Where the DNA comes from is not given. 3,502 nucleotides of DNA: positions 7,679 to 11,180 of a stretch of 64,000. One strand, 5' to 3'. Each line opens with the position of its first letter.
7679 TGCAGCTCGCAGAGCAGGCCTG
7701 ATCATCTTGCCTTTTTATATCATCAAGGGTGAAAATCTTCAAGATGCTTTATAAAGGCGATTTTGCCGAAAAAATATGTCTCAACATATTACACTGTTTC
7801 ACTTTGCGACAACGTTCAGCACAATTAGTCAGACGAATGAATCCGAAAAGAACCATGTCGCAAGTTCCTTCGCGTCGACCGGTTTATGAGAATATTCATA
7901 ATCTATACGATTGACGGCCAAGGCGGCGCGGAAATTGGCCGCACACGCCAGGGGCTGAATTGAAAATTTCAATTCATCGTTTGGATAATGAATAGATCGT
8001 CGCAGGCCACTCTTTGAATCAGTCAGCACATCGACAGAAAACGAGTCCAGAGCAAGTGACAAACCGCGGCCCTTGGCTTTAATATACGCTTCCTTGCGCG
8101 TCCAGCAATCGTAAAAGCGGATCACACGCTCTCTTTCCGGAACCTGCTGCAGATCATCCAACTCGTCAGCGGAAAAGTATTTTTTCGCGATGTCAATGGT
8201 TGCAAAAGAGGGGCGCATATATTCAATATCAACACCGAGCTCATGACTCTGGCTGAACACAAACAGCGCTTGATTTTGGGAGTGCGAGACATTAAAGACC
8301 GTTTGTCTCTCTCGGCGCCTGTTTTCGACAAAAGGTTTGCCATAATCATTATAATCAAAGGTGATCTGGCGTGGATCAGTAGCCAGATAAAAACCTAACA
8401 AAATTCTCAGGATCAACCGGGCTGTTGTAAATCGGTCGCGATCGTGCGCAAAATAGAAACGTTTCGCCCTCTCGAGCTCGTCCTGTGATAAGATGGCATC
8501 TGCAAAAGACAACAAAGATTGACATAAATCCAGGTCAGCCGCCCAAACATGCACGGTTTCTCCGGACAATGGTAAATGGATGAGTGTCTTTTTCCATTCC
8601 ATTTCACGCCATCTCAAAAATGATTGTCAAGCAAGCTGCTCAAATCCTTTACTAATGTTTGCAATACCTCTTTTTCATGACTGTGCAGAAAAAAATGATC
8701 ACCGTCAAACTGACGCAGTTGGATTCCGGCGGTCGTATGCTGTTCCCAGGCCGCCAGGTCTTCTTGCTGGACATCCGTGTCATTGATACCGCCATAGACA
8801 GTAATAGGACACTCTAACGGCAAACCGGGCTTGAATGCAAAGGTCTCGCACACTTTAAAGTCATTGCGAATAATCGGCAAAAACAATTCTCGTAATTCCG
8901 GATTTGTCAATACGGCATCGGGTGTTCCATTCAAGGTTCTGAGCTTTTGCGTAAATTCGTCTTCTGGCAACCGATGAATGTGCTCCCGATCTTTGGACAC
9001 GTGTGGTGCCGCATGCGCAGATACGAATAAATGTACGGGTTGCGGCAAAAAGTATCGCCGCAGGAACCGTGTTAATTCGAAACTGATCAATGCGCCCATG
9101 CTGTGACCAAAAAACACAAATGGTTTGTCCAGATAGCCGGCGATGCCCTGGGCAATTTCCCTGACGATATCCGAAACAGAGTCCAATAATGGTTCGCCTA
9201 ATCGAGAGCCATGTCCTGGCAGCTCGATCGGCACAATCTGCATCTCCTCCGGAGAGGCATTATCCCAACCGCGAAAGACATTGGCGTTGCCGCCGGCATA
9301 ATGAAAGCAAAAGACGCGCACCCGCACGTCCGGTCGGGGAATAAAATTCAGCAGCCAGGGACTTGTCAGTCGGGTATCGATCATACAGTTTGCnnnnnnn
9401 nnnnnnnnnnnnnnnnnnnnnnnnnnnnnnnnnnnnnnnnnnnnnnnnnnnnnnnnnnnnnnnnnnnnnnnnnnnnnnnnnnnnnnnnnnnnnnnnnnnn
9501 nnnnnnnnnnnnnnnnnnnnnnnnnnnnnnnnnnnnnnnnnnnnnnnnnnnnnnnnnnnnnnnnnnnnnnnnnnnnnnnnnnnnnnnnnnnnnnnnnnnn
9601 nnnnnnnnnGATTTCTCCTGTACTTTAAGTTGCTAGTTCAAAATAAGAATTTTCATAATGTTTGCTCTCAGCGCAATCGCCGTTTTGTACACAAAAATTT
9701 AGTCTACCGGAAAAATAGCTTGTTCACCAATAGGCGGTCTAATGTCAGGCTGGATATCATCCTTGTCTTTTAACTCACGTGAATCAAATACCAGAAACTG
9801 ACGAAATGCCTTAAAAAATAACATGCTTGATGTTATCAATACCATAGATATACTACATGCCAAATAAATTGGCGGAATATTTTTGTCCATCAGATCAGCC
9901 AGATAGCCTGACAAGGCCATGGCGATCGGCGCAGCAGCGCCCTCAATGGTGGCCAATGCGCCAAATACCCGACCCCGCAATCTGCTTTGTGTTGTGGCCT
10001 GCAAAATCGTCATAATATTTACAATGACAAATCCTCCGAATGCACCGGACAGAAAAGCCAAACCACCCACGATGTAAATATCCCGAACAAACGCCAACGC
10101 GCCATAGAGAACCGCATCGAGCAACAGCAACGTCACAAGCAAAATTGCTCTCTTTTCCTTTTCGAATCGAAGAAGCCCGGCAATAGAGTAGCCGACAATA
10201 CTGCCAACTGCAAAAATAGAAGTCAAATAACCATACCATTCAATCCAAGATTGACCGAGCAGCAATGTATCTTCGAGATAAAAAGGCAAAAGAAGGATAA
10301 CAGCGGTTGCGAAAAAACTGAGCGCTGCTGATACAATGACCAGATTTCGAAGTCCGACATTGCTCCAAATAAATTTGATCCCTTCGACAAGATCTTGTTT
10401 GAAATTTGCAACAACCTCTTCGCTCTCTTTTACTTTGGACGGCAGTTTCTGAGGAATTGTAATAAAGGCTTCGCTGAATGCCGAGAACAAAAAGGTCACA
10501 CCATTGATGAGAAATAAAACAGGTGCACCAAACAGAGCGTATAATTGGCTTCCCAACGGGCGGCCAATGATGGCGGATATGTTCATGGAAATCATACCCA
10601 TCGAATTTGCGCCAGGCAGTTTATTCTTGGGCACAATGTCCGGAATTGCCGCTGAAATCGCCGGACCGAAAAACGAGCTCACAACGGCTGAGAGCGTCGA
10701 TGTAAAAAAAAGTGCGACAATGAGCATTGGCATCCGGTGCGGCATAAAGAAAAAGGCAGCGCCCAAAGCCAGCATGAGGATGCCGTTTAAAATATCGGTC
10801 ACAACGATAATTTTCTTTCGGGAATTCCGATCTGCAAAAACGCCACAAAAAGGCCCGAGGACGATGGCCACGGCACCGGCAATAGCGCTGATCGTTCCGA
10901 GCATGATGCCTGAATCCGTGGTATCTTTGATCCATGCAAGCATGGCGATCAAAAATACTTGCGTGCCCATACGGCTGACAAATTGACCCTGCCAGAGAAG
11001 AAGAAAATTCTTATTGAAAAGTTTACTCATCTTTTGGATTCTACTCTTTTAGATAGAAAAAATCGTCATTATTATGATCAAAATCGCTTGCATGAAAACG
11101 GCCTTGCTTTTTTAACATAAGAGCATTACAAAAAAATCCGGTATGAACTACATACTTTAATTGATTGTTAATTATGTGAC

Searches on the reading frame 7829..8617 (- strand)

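Call 5: search_protein_families(library=pfam, proteins=[window:7829-8617:-])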
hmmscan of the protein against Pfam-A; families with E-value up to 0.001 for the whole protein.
window:7829-8617:- (262 aa): 2 families
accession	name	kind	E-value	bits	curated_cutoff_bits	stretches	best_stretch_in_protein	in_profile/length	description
PF01648.25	ACPS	-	1.3e-18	67.5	25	1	127-220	2-99/111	4'-phosphopantetheinyl transferase superfamily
PF22624.1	AASDHPPT_N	-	7.6e-12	45.8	27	1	36-115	10-91/100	4'-phosphopantetheinyl transferase, N-terminal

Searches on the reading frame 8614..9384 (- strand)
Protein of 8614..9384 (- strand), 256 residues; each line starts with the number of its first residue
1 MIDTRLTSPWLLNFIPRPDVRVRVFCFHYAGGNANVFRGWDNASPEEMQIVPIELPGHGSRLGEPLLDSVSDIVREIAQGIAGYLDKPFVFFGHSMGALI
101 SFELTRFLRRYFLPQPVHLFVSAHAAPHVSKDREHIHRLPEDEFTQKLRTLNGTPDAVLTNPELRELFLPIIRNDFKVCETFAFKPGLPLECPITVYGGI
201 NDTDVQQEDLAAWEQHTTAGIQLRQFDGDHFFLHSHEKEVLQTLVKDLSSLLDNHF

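Call 5: search_protein_families(library=pfam, proteins=[window:8614-9384:-])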
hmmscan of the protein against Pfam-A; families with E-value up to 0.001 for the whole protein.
window:8614-9384:- (256 aa): 4 families
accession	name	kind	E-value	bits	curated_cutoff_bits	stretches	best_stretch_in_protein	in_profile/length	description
PF00975.26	Thioesterase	-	2.4e-45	155.9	26.4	1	23-245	2-223/226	Thioesterase domain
PF12697.13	Abhydrolase_6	-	1.2e-08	36.4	26.3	1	43-241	23-215/217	Alpha/beta hydrolase family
PF00561.26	Abhydrolase_1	-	3.7e-05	23.9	25.8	1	24-169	3-149/245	alpha/beta hydrolase fold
PF12146.15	Hydrolase_4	-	0.00055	19.7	27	0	53-105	37-94/239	Serine aminopeptidase, S33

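Call 67: search_solved_structures(query=window:8614-9384:-, max_evalue=0.00001)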
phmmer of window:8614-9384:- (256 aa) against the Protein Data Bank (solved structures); distinct sequences matched with E-value up to 0.00001: 13.
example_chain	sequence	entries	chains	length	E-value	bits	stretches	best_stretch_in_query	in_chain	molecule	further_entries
3fla_A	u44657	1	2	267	5.9e-49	169.9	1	9-248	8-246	RifR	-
3flb_A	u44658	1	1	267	1.6e-48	168.5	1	9-248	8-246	RifR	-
9pc6_A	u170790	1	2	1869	2.7e-47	164.5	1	9-248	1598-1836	6-deoxyerythronolide-B synthase,RifR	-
3qmw_A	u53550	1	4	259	1.3e-44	155.7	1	21-235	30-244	Thioesterase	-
3qmv_A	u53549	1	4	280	1.6e-44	155.3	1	21-235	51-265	Thioesterase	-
5ugz_A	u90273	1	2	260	2.5e-38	135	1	21-246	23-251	Putative thioesterase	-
6vap_A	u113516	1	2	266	2.3e-37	131.9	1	8-248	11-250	Thioesterase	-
2k2q_B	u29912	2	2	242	5.5e-32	114.3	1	21-245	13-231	Surfactin synthetase thioesterase subunit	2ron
4xjv_A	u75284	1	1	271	9.6e-31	110.2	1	16-247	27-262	S-acyl fatty acid synthase thioesterase, medium chain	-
7e3z_A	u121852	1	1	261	7.3e-27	97.5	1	16-233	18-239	thioesterase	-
6fvj_A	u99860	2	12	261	8.6e-23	84.1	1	24-242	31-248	Thioesterase | Probable thioesterase TesA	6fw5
6ba8_A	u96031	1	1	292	1.2e-22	83.6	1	25-238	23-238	Iron aquisition yersiniabactin synthesis enzyme, YbtT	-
6ba9_A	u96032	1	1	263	2.5e-22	82.6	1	25-238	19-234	Iron aquisition yersiniabactin synthesis enzyme, YbtT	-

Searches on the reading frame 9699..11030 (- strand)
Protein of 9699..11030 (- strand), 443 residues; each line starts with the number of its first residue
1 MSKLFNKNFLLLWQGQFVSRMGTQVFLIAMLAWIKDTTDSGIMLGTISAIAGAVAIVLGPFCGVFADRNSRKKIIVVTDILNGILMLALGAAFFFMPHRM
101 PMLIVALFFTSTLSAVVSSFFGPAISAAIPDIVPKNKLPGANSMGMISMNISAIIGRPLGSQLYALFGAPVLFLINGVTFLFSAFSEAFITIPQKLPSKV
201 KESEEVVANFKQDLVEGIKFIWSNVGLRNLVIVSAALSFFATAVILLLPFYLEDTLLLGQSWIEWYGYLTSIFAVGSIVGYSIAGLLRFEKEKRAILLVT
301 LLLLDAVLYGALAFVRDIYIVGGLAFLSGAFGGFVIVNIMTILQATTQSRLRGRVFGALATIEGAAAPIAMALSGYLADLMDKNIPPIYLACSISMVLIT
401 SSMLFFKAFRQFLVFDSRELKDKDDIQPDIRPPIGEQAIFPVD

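Call 5: search_protein_families(library=pfam, proteins=[window:9699-11030:-])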
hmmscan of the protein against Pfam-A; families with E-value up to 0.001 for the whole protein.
window:9699-11030:- (443 aa): 2 families
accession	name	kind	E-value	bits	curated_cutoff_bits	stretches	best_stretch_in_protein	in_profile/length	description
PF07690.21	MFS_1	-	8.7e-42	143.7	33.4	2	15-369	4-345/347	Major Facilitator Superfamily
PF05977.19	MFS_3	-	1.5e-23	83.5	27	1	4-400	7-387/524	Transmembrane secretion effector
